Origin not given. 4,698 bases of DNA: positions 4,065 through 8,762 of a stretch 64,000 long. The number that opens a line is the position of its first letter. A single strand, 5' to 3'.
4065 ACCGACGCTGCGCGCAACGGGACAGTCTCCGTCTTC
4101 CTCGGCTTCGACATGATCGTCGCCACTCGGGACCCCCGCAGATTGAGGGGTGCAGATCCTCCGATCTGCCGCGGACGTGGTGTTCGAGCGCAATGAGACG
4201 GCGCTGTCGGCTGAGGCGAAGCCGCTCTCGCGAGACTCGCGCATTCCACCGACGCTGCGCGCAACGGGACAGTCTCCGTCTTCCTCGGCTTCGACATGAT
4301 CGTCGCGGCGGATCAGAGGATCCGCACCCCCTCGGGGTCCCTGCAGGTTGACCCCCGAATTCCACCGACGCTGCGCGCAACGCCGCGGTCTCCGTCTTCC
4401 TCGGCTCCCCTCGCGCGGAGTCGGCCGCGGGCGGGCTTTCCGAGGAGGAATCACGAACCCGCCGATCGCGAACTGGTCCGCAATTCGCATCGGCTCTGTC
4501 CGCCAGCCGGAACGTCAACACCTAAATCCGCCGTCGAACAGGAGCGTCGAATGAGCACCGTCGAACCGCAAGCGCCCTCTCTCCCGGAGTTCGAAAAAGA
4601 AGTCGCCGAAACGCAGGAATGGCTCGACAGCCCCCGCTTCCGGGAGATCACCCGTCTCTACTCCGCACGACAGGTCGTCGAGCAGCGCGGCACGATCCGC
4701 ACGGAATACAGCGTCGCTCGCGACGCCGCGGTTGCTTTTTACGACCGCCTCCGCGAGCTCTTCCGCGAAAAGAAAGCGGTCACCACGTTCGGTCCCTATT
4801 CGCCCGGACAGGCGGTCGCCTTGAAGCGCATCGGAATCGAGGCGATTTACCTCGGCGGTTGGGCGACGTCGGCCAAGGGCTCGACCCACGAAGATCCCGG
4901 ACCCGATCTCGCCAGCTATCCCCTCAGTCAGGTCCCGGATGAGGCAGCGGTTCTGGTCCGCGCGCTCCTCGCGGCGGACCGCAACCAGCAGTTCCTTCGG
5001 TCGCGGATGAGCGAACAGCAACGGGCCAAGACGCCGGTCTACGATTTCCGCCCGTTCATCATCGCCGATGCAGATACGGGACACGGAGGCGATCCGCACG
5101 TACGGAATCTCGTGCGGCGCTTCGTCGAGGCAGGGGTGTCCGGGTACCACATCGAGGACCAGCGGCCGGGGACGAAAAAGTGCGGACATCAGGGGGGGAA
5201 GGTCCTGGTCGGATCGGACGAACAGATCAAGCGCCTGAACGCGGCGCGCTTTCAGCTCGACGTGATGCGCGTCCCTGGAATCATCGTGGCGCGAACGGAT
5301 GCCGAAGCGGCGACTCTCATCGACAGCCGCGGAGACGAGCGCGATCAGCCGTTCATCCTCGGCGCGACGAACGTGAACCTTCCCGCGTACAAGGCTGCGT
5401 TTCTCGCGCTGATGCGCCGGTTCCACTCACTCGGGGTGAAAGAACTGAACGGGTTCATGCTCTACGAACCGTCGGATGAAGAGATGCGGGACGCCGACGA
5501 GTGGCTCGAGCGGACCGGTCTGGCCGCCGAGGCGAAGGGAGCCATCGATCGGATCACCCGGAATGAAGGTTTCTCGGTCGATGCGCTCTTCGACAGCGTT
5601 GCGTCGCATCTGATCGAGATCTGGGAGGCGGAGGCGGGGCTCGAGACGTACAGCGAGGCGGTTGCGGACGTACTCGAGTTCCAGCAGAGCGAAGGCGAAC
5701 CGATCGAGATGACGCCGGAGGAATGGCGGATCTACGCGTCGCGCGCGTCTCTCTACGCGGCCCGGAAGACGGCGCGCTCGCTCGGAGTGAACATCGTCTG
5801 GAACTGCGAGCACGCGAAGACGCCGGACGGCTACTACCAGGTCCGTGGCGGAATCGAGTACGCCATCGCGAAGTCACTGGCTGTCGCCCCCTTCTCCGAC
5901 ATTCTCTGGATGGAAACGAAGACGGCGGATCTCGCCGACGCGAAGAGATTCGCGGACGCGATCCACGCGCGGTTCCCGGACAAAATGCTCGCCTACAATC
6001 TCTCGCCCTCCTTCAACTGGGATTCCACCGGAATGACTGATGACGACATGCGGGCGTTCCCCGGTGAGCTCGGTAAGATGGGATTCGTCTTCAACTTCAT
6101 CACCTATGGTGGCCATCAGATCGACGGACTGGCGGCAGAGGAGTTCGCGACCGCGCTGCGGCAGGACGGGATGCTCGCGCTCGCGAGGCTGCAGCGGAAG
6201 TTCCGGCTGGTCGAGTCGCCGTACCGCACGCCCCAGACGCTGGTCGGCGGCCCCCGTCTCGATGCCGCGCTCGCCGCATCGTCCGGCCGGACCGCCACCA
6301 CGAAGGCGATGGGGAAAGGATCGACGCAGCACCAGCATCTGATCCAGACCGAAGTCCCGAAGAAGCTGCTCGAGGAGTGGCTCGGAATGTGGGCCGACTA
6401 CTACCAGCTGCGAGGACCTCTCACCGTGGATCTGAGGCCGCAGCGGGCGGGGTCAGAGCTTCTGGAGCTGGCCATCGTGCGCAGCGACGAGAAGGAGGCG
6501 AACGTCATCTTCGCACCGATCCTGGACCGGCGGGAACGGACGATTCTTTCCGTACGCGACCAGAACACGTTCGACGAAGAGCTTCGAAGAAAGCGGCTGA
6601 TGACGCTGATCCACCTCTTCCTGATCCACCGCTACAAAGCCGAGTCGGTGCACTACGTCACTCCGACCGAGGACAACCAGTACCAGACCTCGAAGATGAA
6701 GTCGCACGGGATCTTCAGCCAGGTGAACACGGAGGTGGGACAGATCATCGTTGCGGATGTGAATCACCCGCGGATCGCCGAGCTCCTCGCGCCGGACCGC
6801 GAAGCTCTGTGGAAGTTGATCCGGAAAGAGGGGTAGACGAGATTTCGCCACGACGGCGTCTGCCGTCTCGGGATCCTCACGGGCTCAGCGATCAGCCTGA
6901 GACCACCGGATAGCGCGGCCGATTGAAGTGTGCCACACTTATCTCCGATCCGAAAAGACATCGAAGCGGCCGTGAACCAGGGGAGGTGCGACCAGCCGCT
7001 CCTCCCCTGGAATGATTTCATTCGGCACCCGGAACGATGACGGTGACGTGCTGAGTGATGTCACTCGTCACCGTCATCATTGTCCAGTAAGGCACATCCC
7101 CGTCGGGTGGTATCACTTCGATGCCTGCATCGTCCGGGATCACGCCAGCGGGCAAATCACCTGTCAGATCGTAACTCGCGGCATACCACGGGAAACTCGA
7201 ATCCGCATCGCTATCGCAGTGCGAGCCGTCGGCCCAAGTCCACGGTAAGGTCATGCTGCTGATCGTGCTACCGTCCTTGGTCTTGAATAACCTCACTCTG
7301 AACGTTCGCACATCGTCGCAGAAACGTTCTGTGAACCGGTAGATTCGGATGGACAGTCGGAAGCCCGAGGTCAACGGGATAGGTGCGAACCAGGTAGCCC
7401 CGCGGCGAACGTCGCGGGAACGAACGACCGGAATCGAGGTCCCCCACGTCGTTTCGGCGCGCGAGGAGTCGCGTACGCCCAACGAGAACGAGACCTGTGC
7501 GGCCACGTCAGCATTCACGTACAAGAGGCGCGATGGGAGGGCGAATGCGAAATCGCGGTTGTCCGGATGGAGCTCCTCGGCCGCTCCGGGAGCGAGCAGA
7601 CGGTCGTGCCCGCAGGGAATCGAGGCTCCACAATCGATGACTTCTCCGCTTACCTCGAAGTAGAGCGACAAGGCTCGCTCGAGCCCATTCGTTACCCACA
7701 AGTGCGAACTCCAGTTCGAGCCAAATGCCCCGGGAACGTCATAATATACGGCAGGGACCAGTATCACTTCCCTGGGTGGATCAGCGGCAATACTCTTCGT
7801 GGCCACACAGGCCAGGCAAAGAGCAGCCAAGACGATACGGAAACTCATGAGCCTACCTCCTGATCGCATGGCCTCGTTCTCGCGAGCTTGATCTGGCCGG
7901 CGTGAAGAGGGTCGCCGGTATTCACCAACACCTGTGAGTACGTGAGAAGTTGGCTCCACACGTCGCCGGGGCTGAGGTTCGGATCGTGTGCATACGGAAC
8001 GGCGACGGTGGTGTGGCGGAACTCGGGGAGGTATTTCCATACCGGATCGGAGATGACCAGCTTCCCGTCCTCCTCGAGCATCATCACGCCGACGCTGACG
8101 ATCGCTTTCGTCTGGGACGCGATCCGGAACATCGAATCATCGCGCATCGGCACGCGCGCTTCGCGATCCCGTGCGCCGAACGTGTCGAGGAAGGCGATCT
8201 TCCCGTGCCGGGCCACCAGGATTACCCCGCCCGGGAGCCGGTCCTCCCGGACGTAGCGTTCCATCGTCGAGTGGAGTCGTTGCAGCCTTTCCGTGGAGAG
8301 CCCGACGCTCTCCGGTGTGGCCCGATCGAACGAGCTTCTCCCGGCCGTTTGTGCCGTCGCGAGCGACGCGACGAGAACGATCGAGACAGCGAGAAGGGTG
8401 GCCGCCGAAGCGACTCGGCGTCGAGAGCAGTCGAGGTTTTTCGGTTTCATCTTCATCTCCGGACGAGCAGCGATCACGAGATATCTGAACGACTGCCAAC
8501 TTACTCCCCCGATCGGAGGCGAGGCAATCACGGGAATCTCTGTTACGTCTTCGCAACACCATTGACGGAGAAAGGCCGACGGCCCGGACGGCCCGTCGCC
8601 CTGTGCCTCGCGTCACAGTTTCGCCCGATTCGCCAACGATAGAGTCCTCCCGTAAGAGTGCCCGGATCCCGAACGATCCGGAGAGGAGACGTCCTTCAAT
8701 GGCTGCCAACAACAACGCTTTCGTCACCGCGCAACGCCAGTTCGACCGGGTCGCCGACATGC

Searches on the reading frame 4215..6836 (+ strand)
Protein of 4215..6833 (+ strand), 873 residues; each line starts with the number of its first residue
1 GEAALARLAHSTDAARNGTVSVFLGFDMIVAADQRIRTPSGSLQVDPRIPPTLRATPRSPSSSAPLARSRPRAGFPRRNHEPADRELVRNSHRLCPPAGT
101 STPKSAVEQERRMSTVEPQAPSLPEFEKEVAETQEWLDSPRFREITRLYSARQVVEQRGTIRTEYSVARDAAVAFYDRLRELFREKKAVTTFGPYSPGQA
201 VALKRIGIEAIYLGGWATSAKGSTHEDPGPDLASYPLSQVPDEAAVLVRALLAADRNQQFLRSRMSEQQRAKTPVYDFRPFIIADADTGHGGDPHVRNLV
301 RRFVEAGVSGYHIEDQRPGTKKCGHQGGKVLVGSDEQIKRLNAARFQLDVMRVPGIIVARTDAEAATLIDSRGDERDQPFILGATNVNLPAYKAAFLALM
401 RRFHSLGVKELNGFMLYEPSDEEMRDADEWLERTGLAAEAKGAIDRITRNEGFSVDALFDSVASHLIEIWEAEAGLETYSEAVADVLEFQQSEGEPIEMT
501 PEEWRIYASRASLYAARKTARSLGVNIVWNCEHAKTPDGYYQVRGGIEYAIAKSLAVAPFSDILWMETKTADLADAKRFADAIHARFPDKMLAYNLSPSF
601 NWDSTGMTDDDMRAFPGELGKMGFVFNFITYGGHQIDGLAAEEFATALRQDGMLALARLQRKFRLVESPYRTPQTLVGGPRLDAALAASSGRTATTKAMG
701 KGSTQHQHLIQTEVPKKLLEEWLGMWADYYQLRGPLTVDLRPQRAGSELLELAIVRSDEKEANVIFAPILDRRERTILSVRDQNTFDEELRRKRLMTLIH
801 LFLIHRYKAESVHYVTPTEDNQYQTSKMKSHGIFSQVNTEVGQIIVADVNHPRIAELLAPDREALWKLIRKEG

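Call 11: search_protein_families(library=ncbifam, proteins=[window:4215-6833:+], max_evalue=0.00001)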
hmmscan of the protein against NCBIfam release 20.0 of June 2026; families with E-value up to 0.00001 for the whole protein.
window:4215-6833:+ (873 aa): 6 families
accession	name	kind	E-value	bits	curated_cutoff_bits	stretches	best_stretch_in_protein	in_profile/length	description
TIGR01346.1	isocit_lyase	equivalog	7.6e-131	437.1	275.9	2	130-393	1-264/527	isocitrate lyase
NF011645.0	PRK15063.1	equivalog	6.9e-103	344.8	562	2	133-384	14-252/430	isocitrate lyase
NF005074.0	PRK06498.1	equivalog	2.5e-25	89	446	2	281-369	180-269/531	isocitrate lyase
TIGR02317.1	prpB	equivalog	6e-22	78.2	354.4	1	282-370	76-161/285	methylisocitrate lyase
NF008455.0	PRK11320.1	equivalog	1.2e-15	57.5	353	1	282-371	83-169/295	methylisocitrate lyase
TIGR02319.1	CPEP_Pphonmut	equivalog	3.6e-10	39.5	420.05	1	272-370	70-165/294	carboxyvinyl-carboxyphosphonate phosphorylmutase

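Call 70: find_encoding_contigs(protein=window:4296-6836:+, flank=10000, max_places=4)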
Protein window:4296-6836:+ (846 aa): no gene with exactly this product is on record in the collection.

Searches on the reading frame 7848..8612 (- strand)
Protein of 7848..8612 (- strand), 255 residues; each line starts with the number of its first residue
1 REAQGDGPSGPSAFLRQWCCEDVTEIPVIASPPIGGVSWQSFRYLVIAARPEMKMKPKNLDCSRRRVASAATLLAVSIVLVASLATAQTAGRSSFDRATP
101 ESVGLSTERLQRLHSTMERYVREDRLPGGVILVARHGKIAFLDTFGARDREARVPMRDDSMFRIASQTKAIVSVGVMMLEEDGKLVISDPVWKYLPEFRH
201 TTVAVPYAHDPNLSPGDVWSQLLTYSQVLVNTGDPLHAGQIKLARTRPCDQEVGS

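Call 11: search_protein_families(library=ncbifam, proteins=[window:7848-8612:-], max_evalue=0.00001)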
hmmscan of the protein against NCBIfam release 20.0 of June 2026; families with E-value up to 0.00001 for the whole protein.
window:7848-8612:- (255 aa): 6 families
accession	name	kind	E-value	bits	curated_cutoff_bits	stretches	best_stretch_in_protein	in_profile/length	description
NF052559.1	MthAcHydAcmB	equivalog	6.3e-11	41.6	550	1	120-207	18-105/391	methyl acetate hydrolase AcmB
NF002968.0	PRK03642.1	equivalog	5.2e-08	32.1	385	1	72-200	4-137/432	penicillin binding protein PBP4B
NF007943.0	PRK10662.1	equivalog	1.8e-07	30.1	266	1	121-197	44-120/380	D-alanyl-D-alanine-carboxypeptidase/endopeptidase AmpH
NF033085.1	bla_class_C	equivalog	5.6e-07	28.7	415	1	113-202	8-96/356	class C beta-lactamase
NF033575.1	blaRHO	exception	7.9e-07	28.3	825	1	115-201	34-119/380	RHO family class C beta-lactamase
NF045671.1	blaPNC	exception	4.6e-06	25.7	750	1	68-202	7-137/401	PNC family class C beta-lactamase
